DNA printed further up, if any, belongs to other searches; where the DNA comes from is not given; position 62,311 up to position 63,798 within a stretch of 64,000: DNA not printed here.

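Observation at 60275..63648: ERG4/ERG24 reductase with a Rieske oxygenase plus 3beta-HSD-like pair, resembling the bacterial C-4 demethylation (SdmA/SdmB) solution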

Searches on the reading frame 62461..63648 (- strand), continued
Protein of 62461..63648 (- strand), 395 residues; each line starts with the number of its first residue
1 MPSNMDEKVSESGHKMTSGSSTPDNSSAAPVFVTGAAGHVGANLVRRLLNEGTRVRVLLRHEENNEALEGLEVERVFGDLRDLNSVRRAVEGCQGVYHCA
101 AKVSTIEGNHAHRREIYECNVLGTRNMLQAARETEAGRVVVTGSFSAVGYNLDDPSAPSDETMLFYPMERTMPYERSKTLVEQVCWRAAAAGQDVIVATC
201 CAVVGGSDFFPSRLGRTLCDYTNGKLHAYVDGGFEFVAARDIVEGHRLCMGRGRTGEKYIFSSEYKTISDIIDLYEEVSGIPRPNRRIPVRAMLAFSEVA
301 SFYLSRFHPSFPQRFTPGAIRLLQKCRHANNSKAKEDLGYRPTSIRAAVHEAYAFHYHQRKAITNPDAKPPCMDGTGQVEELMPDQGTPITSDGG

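Call 68: search_protein_families(library=pfam, max_evalue=1e-8, proteins=[P0243, P0244, P0246, P0247, P0249, P0263, P0270, P0279, P0280, P0272])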
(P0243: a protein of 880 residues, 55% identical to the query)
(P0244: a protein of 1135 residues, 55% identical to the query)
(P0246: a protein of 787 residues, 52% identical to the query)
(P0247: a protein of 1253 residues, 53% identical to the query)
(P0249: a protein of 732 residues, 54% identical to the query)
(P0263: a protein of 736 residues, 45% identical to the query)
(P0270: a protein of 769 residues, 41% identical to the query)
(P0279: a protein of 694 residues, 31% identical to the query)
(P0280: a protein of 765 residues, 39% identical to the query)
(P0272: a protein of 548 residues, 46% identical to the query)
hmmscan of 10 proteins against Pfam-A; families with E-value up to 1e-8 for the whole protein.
P0243 (880 aa): 7 families
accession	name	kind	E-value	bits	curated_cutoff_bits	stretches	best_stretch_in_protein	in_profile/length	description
PF00368.23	HMG-CoA_red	-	6.1e-100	335.2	27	1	16-390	3-368/368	Hydroxymethylglutaryl-coenzyme A reductase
PF01370.27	Epimerase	-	9.7e-33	114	20.9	1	520-749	1-239/240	NAD dependent epimerase/dehydratase family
PF16363.11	GDP_Man_Dehyd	-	2.4e-19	70.4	27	1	521-831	1-322/332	GDP-mannose 4,6 dehydratase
PF01073.25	3Beta_HSD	-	5.7e-16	58.8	22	1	522-674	2-158/280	3-beta hydroxysteroid dehydrogenase/isomerase family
PF13460.12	NAD_binding_10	-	1e-12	48.7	27.2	1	524-637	1-102/184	NAD(P)H-binding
PF02719.21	Polysacc_synt_2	-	2.9e-10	40.2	20.2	1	520-630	1-125/293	Polysaccharide biosynthesis protein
PF07993.18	NAD_binding_4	-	8.4e-10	38.7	20.1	0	580-693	87-209/258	Male sterility protein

P0244 (1135 aa): 9 families
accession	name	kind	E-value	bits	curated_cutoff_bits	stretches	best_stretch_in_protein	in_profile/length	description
PF00348.22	polyprenyl_synt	-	3.2e-56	190.8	27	1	56-292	3-239/251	Polyprenyl synthetase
PF00494.24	SQS_PSY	-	2.1e-50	172.3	26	1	395-681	2-253/263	Squalene/phytoene synthase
PF01370.27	Epimerase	-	4.8e-31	108.5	20.9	1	773-1001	1-237/240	NAD dependent epimerase/dehydratase family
PF01073.25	3Beta_HSD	-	8.2e-18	64.9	22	1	774-931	1-161/280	3-beta hydroxysteroid dehydrogenase/isomerase family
PF16363.11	GDP_Man_Dehyd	-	1.1e-15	58.4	27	1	774-1085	1-322/332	GDP-mannose 4,6 dehydratase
PF13460.12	NAD_binding_10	-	2.8e-11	44.1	27.2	1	777-904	1-115/184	NAD(P)H-binding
PF07993.18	NAD_binding_4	-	1.3e-09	38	20.1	0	832-953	86-210/258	Male sterility protein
PF02719.21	Polysacc_synt_2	-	3.8e-09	36.6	20.2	0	773-885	1-127/293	Polysaccharide biosynthesis protein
PF05368.20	NmrA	-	5.7e-09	36.4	27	0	771-899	3-121/298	NmrA-like family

P0246 (787 aa): 7 families
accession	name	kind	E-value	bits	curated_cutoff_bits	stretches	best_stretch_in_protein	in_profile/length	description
PF00494.24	SQS_PSY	-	3e-50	171.8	26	1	17-329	2-258/263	Squalene/phytoene synthase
PF01370.27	Epimerase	-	3.7e-29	102.3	20.9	1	421-655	1-237/240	NAD dependent epimerase/dehydratase family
PF01073.25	3Beta_HSD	-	3.4e-18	66.1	22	1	423-584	2-160/280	3-beta hydroxysteroid dehydrogenase/isomerase family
PF16363.11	GDP_Man_Dehyd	-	7.6e-18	65.5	27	1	422-737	1-320/332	GDP-mannose 4,6 dehydratase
PF05368.20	NmrA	-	9.9e-10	38.9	27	0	419-545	3-112/298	NmrA-like family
PF02719.21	Polysacc_synt_2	-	1.4e-09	38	20.2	1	421-537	1-125/293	Polysaccharide biosynthesis protein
PF13460.12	NAD_binding_10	-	1.7e-09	38.2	27.2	0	425-543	1-101/184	NAD(P)H-binding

P0247 (1253 aa): 9 families
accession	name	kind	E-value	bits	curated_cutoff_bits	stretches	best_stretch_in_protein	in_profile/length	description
PF00368.23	HMG-CoA_red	-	2e-100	336.8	27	1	20-399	3-368/368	Hydroxymethylglutaryl-coenzyme A reductase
PF00494.24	SQS_PSY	-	1.7e-50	172.6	26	1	493-786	2-258/263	Squalene/phytoene synthase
PF01370.27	Epimerase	-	6e-33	114.7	20.9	1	886-1120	1-237/240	NAD dependent epimerase/dehydratase family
PF16363.11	GDP_Man_Dehyd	-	7.4e-22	78.7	27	1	887-1204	1-322/332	GDP-mannose 4,6 dehydratase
PF01073.25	3Beta_HSD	-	1.9e-17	63.7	22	1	887-1049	1-160/280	3-beta hydroxysteroid dehydrogenase/isomerase family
PF13460.12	NAD_binding_10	-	9.2e-14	52.2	27.2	1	890-1013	1-106/184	NAD(P)H-binding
PF02719.21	Polysacc_synt_2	-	5.1e-12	46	20.2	1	886-1003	1-126/293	Polysaccharide biosynthesis protein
PF05368.20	NmrA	-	6.3e-10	39.6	27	1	885-1004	4-106/298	NmrA-like family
PF07993.18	NAD_binding_4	-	5.1e-09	36.1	20.1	0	888-1066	1-209/258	Male sterility protein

P0249 (732 aa): 8 families
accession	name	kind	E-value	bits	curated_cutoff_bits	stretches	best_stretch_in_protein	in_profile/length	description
PF00067.27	p450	-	5.4e-41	141.3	22.8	1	531-689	281-441/462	Cytochrome P450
PF01370.27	Epimerase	-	2.1e-31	109.6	20.9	1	3-224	1-237/240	NAD dependent epimerase/dehydratase family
PF13460.12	NAD_binding_10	-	1.9e-18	67.4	27.2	1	7-127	1-112/184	NAD(P)H-binding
PF01073.25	3Beta_HSD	-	1.2e-17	64.3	22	1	4-119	1-122/280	3-beta hydroxysteroid dehydrogenase/isomerase family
PF16363.11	GDP_Man_Dehyd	-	9.8e-15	55.3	27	1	4-308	1-324/332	GDP-mannose 4,6 dehydratase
PF07993.18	NAD_binding_4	-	2.4e-13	50.3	20.1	0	56-176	80-210/258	Male sterility protein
PF05368.20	NmrA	-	7e-13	49.3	27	1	3-122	5-116/298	NmrA-like family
PF02719.21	Polysacc_synt_2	-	1.5e-11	44.5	20.2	1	3-115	1-130/293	Polysaccharide biosynthesis protein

P0263 (736 aa): 3 families
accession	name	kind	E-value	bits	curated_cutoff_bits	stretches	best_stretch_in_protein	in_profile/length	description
PF00494.24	SQS_PSY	-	1e-49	170.1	26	1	28-323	2-261/263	Squalene/phytoene synthase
PF01370.27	Epimerase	-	1.2e-13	51.5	20.9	1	415-517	1-115/240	NAD dependent epimerase/dehydratase family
PF13460.12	NAD_binding_10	-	7.5e-11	42.7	27.2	1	419-521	1-102/184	NAD(P)H-binding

P0270 (769 aa): 8 families
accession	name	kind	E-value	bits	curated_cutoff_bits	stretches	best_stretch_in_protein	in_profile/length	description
PF00494.24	SQS_PSY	-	2.1e-55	188.7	26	1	49-344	2-261/263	Squalene/phytoene synthase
PF01370.27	Epimerase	-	1.8e-32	113.1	20.9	1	434-658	1-239/240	NAD dependent epimerase/dehydratase family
PF01073.25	3Beta_HSD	-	8.2e-22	78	22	1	435-603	1-184/280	3-beta hydroxysteroid dehydrogenase/isomerase family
PF16363.11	GDP_Man_Dehyd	-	2.3e-16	60.6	27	1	435-670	1-260/332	GDP-mannose 4,6 dehydratase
PF13460.12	NAD_binding_10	-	1.4e-15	58.1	27.2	1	438-601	1-147/184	NAD(P)H-binding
PF07993.18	NAD_binding_4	-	5.6e-12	45.8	20.1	0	493-607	86-210/258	Male sterility protein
PF05368.20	NmrA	-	2.2e-11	44.4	27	1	432-545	3-110/298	NmrA-like family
PF02719.21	Polysacc_synt_2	-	1.3e-10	41.4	20.2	1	434-553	1-139/293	Polysaccharide biosynthesis protein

P0279 (694 aa): 6 families
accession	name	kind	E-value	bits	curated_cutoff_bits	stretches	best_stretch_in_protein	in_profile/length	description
PF01370.27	Epimerase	-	4.7e-53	180.5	20.9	2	16-239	1-239/240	NAD dependent epimerase/dehydratase family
PF01073.25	3Beta_HSD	-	5.3e-40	137.6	22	2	17-166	1-159/280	3-beta hydroxysteroid dehydrogenase/isomerase family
PF07993.18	NAD_binding_4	-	7.1e-32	111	20.1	1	74-189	85-210/258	Male sterility protein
PF13460.12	NAD_binding_10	-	1.9e-30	106.6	27.2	2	20-164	1-131/184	NAD(P)H-binding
PF05368.20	NmrA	-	7.3e-20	72.2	27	1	16-132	5-114/298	NmrA-like family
PF16363.11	GDP_Man_Dehyd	-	2.3e-16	60.6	27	1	18-258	2-267/332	GDP-mannose 4,6 dehydratase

P0280 (765 aa): 8 families
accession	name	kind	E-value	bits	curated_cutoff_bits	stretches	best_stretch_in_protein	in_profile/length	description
PF01370.27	Epimerase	-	4.5e-30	105.3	20.9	1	4-230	2-240/240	NAD dependent epimerase/dehydratase family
PF08240.17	ADH_N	-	5e-19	68.9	23.5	1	397-530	1-104/104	Alcohol dehydrogenase GroES-like domain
PF07993.18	NAD_binding_4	-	2.7e-18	66.5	20.1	1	58-178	82-210/258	Male sterility protein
PF01073.25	3Beta_HSD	-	9.7e-17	61.3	22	1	5-152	2-156/280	3-beta hydroxysteroid dehydrogenase/isomerase family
PF00107.32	ADH_zinc_N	-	6.3e-15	55.7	31.8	1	569-705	2-123/129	Zinc-binding dehydrogenase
PF13460.12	NAD_binding_10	-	1.1e-14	55.2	27.2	1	7-170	1-145/184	NAD(P)H-binding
PF16912.11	Glu_dehyd_C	-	1.4e-10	41.5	34.9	1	538-745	5-202/211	Glucose dehydrogenase C-terminus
PF16363.11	GDP_Man_Dehyd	-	2.1e-09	37.7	27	1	4-158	1-169/332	GDP-mannose 4,6 dehydratase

P0272 (548 aa): 1 family
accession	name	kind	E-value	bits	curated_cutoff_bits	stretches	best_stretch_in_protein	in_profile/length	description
PF01370.27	Epimerase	-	2.7e-12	47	20.9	1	37-221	43-237/240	NAD dependent epimerase/dehydratase family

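Call 69: list_cluster_members(proteins=[P0243, P0244, P0246, P0247, P0249, P0263, P0270, P0241, P0251, P0260])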
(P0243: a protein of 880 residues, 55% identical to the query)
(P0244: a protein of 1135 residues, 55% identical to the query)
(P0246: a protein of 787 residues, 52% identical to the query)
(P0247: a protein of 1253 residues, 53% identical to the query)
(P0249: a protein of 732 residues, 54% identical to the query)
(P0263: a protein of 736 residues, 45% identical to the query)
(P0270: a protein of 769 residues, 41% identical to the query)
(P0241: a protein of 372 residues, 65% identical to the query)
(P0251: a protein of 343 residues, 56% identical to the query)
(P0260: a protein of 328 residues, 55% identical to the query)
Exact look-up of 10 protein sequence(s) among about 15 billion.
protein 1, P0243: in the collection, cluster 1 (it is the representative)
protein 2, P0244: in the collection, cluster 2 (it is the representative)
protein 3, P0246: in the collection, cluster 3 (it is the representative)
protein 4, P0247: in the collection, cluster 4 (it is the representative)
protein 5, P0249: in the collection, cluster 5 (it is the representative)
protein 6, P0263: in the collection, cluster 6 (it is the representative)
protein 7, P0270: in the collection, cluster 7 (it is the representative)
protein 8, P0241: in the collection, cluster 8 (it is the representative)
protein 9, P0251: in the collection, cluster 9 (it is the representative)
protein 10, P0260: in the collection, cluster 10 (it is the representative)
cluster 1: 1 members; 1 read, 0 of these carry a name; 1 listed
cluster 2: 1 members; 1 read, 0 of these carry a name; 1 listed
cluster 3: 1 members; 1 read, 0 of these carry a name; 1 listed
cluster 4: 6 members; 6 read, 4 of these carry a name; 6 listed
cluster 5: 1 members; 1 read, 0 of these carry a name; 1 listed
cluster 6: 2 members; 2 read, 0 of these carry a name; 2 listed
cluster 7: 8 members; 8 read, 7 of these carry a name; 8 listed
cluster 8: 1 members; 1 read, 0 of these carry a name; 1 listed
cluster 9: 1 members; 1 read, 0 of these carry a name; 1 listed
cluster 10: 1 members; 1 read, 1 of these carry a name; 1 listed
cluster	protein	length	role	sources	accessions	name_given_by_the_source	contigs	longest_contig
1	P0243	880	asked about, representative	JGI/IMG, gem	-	-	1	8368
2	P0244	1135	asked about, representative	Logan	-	-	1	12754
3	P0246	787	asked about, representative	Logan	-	-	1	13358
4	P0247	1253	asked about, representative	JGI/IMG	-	hydroxymethylglutaryl-CoA reductase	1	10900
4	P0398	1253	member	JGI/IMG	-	hydroxymethylglutaryl-CoA reductase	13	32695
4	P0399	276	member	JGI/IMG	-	hydroxymethylglutaryl-CoA reductase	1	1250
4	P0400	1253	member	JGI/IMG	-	hydroxymethylglutaryl-CoA reductase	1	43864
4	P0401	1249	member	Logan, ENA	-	-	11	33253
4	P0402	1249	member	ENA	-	-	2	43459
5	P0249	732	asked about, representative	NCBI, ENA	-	-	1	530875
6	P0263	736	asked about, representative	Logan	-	-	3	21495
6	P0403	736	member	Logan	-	-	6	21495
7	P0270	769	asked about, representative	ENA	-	-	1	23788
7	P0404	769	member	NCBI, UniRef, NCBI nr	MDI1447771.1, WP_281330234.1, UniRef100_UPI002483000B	squalene/phytoene synthase family protein [Polyangium sp. 6x1] | squalene/phytoene synthase family protein n=1 Tax=Polyangium sp. 6x1 TaxID=3042689 ...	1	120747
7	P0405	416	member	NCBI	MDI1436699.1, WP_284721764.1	NAD-dependent epimerase/dehydratase family protein, partial [Polyangium sorediatum]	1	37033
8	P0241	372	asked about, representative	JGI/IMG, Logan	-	-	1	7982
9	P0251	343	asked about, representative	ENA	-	-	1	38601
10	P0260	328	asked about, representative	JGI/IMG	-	nucleoside-diphosphate-sugar epimerase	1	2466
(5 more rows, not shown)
